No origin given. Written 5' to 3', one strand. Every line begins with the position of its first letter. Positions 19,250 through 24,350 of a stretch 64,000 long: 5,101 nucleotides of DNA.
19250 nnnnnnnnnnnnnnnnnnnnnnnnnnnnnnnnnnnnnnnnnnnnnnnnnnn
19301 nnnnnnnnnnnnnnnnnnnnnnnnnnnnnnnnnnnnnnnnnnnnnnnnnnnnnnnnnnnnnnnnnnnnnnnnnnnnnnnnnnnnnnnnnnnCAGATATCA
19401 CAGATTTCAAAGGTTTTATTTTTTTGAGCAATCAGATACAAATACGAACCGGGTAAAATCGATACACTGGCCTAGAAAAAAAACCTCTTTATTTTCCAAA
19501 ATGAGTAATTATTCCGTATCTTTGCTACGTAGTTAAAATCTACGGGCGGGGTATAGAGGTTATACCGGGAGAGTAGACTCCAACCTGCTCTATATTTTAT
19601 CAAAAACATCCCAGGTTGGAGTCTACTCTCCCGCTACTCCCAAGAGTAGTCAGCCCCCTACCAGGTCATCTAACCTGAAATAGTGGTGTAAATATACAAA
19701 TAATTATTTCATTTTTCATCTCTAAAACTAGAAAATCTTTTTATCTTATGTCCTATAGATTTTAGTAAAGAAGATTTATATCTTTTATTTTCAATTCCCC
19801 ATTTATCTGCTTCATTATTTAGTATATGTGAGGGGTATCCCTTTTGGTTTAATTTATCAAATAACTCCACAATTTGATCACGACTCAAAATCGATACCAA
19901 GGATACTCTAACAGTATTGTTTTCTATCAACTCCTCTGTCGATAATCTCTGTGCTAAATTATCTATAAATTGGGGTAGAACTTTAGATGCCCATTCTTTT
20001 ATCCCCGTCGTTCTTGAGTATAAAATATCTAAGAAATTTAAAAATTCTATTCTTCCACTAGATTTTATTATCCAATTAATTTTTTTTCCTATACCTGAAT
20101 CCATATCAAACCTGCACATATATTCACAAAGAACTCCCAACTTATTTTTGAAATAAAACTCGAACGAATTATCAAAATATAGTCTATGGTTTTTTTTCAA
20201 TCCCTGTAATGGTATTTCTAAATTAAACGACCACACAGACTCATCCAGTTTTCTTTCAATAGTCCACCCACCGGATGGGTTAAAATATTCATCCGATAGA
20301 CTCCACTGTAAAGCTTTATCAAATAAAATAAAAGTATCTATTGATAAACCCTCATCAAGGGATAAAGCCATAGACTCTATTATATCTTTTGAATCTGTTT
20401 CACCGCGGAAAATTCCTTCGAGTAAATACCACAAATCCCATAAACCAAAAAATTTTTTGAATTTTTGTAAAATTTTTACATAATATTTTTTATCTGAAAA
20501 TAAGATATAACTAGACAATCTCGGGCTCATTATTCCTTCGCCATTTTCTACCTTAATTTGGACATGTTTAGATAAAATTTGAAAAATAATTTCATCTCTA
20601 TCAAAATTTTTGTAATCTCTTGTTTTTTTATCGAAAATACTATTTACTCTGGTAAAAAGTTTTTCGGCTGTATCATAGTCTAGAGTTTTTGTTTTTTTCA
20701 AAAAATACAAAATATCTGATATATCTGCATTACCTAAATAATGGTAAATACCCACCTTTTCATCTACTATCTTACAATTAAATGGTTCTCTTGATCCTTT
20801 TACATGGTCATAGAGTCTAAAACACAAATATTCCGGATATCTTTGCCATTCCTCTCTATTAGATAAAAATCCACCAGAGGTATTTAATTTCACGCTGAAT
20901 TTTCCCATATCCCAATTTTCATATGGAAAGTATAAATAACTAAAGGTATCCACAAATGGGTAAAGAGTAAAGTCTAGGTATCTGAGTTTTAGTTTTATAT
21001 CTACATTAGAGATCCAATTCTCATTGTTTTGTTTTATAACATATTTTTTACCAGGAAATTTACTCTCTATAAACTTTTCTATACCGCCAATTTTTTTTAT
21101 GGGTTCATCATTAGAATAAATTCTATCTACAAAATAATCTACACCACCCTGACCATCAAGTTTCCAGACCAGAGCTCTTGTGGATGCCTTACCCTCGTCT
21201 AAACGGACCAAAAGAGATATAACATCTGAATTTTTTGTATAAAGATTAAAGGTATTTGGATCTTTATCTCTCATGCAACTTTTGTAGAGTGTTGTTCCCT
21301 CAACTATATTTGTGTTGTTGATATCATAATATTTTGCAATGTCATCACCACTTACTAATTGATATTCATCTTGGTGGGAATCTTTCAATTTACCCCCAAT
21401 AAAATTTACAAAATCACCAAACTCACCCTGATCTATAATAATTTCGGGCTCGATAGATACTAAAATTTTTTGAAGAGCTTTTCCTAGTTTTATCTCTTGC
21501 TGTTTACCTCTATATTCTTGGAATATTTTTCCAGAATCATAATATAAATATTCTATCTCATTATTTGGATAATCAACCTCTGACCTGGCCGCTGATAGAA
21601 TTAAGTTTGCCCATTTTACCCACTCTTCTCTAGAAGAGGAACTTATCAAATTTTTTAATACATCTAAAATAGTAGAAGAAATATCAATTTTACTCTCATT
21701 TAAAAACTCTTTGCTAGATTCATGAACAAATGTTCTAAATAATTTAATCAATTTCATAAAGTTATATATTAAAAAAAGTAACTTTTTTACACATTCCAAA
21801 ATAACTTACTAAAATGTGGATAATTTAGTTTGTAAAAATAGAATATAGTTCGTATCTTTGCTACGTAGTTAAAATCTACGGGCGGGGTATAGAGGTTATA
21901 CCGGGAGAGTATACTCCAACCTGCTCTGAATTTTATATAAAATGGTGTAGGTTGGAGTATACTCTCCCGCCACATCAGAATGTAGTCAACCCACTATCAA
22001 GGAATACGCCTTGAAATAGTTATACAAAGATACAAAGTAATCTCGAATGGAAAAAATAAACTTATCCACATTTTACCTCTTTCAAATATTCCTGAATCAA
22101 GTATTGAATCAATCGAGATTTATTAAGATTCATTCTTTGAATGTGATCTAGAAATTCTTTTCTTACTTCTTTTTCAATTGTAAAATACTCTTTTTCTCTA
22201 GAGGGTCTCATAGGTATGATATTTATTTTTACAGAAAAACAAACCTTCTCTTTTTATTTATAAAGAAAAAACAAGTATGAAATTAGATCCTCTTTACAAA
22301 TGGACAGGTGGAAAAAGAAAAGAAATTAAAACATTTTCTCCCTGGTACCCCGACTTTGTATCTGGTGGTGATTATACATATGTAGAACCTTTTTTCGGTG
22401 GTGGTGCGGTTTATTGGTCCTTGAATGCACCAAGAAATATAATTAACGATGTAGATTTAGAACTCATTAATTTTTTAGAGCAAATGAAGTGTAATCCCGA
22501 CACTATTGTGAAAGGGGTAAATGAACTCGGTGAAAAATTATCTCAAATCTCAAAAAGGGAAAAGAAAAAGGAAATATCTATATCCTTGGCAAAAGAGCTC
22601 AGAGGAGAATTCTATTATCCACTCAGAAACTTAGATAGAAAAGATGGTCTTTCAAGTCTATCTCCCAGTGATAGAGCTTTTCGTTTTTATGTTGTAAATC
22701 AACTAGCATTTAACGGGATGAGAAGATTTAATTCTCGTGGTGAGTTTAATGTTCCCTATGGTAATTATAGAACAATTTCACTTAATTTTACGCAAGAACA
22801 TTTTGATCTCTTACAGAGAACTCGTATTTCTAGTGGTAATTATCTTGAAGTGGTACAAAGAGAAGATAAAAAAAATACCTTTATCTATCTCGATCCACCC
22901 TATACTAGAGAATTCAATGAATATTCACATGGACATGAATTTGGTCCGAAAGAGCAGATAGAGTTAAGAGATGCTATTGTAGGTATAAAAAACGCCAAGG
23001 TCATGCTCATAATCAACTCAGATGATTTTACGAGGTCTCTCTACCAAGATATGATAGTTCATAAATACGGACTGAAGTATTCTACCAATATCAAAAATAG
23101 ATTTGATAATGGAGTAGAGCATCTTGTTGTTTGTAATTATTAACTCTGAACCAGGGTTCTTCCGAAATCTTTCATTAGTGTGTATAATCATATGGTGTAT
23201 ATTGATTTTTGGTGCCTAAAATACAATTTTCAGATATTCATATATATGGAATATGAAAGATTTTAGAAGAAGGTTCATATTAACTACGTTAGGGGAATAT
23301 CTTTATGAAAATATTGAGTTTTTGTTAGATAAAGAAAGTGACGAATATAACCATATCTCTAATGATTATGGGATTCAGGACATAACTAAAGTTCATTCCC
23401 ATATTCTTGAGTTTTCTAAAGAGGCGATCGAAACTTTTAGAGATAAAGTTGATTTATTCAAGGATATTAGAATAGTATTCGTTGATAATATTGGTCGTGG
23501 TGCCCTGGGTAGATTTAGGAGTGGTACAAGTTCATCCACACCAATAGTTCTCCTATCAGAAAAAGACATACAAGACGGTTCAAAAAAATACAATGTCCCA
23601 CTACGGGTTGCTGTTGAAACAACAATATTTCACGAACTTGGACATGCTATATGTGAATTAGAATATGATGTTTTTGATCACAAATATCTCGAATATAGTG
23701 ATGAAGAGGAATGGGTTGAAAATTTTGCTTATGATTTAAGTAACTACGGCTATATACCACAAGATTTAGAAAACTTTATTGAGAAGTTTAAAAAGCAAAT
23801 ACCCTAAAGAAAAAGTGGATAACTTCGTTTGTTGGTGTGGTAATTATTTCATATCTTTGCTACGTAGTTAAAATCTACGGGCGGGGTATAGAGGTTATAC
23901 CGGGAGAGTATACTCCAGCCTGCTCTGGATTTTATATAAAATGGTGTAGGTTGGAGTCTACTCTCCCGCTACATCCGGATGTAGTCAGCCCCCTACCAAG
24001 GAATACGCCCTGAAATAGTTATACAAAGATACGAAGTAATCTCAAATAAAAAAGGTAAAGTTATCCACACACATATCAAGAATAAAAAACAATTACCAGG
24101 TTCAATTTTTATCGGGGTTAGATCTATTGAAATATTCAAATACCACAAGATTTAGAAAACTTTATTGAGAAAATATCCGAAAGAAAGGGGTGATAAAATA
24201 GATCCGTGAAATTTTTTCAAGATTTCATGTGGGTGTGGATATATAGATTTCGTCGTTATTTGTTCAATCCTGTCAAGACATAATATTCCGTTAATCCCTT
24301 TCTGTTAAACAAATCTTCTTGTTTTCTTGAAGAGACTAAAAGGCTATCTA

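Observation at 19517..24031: Three-copy ~170-nt structured element with compensatory changes: candidate new ncRNA or ssDNA site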

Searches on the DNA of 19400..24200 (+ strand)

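Call 21: search_rna_families(source=window, start=19400, end=24200, threshold=evalue, max_evalue=10)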
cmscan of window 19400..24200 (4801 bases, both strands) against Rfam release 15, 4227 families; matches with E-value up to 10: 17.
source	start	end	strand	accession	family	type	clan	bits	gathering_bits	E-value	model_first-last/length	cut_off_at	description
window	19566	19633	+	RF03600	MIR3627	Gene; miRNA;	-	26.4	64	0.011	16-74/89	no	MIR3627 microRNA precursor family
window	22232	22295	-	RF02064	STnc370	Gene; sRNA;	-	24.6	54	5.5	1-71/71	no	Enterobacterial sRNA STnc370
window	19569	19630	-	RF02097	mir-1662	Gene; miRNA;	-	24.4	85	0.16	1-66/66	no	mir-1662 microRNA precursor family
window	21907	21966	+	RF03318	mir-2208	Gene; miRNA;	-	24.3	70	0.094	1-61/61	no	mir-2208 microRNA precursor family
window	21553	21675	-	RF02524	sagA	Gene; sRNA;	-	23.6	60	6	1-161/161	no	Streptococcus sRNA sagA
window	19563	19637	+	RF03814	mir-2797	Gene; miRNA;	-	22.2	74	1.4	1-77/77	no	mir-2797 microRNA precursor family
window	23904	23965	-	RF02097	mir-1662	Gene; miRNA;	-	21.4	85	0.97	1-66/66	no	mir-1662 microRNA precursor family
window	21893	21979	-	RF04172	MIR8675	Gene; miRNA;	-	21.2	90.8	1.7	1-95/95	no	MIR8675 microRNA precursor family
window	21902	21969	+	RF00732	mir-305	Gene; miRNA;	-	20.8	66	0.55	1-73/73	no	mir-305 microRNA precursor family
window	19563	19637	+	RF00840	mir-374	Gene; miRNA;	-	20.8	54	1.2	1-71/71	no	mir-374 microRNA precursor family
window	24073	24151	-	RF00591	SNORD77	Gene; snRNA; snoRNA; CD-box;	CL00070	20.7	35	4.3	1-68/68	no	Small nucleolar RNA SNORD77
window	21899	21973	+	RF00840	mir-374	Gene; miRNA;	-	18.3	54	5.7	1-71/71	no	mir-374 microRNA precursor family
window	21465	21538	+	RF04295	mir-329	Gene; miRNA;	CL00149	18.1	76.8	4.1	1-80/80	no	mir-329 microRNA precursor family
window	21898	21973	-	RF03387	mir-1902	Gene; miRNA;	-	17.9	80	9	1-79/79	no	mir-1902 microRNA precursor family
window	20181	20241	+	RF01162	sn668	Gene; snRNA; snoRNA; CD-box;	-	17.6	40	8.6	1-65/65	no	Small nucleolar RNA sn668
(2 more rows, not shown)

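Call 29: build_rna_model(alignment_id=A2)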
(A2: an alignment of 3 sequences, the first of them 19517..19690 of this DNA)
Model R1 built from alignment A2 (3 sequences, 174 columns); structure: RNAalifold consensus.
model positions 174; base pairs 57; branch points 4; effective number of sequences 0.75; information 0.591 bits per position. Calibrated on 0.2 Mb of random sequence (short: E-values are rough).
structure used (alignment columns):
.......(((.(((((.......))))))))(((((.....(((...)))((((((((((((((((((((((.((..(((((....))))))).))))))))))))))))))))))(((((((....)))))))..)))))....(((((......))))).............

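Call 30: search_with_rna_model(model_id=R1, sources=[window, L001, L002, L003, L004], max_evalue=1)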
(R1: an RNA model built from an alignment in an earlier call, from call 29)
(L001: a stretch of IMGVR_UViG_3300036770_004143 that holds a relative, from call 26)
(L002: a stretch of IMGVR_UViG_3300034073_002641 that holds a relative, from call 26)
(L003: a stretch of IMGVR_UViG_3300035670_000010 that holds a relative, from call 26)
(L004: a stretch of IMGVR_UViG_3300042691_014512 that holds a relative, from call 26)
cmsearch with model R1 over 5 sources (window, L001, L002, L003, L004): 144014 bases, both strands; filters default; matches with E-value up to 1: 6.
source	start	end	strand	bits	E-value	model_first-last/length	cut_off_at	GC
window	21853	22026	+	206.5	2.1e-47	1-174/174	no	0.41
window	23852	24025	+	204.9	5.2e-47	1-174/174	no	0.45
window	19517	19690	+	199.4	1.1e-45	1-174/174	no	0.46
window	19510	19682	-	54.1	7.1e-11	1-174/174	no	0.46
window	23845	24031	-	54.1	7.2e-11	1-174/174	no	0.43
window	21846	22022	-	53.8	8.4e-11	1-174/174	no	0.41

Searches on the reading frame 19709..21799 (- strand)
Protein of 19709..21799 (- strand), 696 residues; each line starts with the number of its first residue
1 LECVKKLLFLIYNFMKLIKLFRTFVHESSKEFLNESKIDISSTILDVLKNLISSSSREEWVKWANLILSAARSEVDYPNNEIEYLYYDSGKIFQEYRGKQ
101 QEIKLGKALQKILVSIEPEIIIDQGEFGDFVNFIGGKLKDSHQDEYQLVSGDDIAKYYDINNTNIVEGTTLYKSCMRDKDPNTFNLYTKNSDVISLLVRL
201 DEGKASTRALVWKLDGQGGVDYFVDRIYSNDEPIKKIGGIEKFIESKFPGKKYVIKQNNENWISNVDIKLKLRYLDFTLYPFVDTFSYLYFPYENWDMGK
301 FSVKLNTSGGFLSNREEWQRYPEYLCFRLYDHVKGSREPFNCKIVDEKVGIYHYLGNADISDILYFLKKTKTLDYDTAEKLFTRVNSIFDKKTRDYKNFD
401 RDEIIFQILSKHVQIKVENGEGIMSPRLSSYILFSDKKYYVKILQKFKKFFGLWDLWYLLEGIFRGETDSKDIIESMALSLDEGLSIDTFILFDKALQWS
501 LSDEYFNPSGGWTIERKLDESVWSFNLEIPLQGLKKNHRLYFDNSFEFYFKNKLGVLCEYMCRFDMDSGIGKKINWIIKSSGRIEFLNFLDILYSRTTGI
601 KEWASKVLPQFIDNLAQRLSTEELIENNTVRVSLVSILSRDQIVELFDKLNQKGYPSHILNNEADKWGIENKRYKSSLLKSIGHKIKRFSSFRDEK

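Call 10: search_protein_families(library=pfam, proteins=[window:19709-21799:-], max_evalue=0.01)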
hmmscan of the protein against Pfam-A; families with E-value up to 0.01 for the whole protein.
window:19709-21799:- (696 aa): 0 families

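Call 16: search_protein_families(library=phrogs, proteins=[window:19709-21799:-], max_evalue=0.001)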
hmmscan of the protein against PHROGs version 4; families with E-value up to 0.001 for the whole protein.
window:19709-21799:- (696 aa): 0 families

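Call 25: find_related_loci(query=window:19709-21757:-, collection=viral_contigs, flank=10000)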
Query window:19709-21757:- (682 aa) in viral_contigs; peptide patterns used: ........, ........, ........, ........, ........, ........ (x = any residue, [..] = any of these).
2 stretches matched a pattern, but none encodes a relative of the query by tblastn (E <= 1e-3).

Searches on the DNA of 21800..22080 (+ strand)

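Call 18: search_dna_similar(query=window:21800-22080:+, collection=phages, mode=distant)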
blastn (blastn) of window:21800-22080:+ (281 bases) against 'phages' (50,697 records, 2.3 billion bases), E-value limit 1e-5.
No match.

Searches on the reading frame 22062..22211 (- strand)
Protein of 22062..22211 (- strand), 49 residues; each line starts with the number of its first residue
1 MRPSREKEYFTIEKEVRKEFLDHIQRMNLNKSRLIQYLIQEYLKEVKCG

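Call 10: search_protein_families(library=pfam, proteins=[window:22062-22211:-], max_evalue=0.01)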
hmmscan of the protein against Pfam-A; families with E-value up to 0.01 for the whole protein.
window:22062-22211:- (49 aa): 1 family
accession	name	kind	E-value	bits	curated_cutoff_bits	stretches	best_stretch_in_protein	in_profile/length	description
PF04947.19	Pox_VLTF3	-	0.005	17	25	1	7-47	24-64/168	Poxvirus Late Transcription Factor VLTF3 like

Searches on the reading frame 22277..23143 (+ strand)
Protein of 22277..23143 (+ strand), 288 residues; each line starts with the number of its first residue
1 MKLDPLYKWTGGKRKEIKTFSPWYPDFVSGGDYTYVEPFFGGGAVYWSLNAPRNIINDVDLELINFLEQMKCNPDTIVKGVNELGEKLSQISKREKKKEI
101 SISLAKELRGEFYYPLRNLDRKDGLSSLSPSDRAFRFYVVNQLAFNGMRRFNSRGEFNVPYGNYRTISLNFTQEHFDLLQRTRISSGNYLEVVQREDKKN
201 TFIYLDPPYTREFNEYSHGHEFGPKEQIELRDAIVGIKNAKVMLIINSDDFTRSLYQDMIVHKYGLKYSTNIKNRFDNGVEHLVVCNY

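Call 10: search_protein_families(library=pfam, proteins=[window:22277-23143:+], max_evalue=0.01)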
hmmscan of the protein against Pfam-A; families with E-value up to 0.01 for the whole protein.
window:22277-23143:+ (288 aa): 1 family
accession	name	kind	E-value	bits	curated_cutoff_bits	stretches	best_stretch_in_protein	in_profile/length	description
PF02086.21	MethyltransfD12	-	4.5e-36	125.3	22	1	9-263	1-246/253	D12 class N6 adenine-specific DNA methyltransferase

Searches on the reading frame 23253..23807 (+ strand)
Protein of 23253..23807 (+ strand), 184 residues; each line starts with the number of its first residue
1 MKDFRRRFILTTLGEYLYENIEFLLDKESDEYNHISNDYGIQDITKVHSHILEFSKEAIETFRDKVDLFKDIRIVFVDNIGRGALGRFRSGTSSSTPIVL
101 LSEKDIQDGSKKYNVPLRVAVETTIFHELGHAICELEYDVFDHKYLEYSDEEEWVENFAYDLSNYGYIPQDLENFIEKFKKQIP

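Call 10: search_protein_families(library=pfam, proteins=[window:23253-23807:+], max_evalue=0.01)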
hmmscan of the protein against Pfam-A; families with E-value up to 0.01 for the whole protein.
window:23253-23807:+ (184 aa): 0 families

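Call 16: search_protein_families(library=phrogs, proteins=[window:23253-23807:+], max_evalue=0.001)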
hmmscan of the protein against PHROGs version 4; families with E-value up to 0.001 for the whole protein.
window:23253-23807:+ (184 aa): 0 families

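Call 26: find_related_loci(query=window:23253-23807:+, collection=viral_contigs, flank=10000)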
Query window:23253-23807:+ (184 aa) in viral_contigs; peptide patterns used: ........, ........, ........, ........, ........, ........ (x = any residue, [..] = any of these).
11 stretches matched a pattern; 4 encode a relative of the query (tblastn E <= 1e-3); 4 distinct loci.
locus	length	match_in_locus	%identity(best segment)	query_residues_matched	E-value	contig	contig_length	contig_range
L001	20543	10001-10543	74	1-182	4e-89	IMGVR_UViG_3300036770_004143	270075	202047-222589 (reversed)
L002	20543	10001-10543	74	1-182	4e-89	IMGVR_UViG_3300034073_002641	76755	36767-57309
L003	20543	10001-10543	74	1-182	4e-89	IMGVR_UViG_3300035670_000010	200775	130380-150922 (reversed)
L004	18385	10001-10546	69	1-182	1e-81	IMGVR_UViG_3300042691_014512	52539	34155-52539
